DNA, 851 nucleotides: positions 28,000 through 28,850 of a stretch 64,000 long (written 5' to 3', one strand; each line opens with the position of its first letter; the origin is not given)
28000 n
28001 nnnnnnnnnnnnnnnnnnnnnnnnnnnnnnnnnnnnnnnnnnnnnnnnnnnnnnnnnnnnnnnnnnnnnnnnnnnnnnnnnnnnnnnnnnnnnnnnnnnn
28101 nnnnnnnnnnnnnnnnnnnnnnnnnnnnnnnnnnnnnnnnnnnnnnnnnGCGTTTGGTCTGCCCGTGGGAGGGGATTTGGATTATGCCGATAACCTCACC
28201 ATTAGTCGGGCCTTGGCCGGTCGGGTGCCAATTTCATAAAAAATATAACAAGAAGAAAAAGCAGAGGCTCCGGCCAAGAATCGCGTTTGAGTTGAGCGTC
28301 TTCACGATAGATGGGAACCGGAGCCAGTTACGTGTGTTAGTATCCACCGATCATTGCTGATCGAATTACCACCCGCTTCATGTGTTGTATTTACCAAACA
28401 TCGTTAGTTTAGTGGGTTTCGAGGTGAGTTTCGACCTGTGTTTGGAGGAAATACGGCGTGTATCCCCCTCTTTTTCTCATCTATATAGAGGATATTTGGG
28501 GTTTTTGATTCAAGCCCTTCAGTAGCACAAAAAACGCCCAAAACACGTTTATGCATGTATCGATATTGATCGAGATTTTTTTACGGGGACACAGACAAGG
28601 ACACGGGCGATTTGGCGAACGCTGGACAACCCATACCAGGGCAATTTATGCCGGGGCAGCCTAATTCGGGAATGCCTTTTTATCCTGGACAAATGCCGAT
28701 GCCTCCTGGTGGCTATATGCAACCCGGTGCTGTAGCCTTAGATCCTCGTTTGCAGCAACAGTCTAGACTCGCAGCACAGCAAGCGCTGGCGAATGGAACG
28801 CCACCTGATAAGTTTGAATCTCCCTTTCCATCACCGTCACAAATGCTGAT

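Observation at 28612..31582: Cluster of three uncharacterised genes: Pro-rich glycine-zipper membrane protein, HExxH-motif protein and small secreted protein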

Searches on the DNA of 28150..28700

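Call 89: search_rna_families(source=window, start=28150, end=28700, threshold=evalue, max_evalue=1)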
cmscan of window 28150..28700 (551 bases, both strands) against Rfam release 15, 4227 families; matches with E-value up to 1: 1.
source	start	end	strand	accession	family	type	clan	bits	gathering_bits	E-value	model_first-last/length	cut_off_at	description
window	28297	28314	+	RF01109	SBRMV1_UPD-PKd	Cis-reg;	-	18.7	33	0.93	1-21/21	no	Pseudoknot of upstream pseudoknot domain (UPD) of the 3'UTR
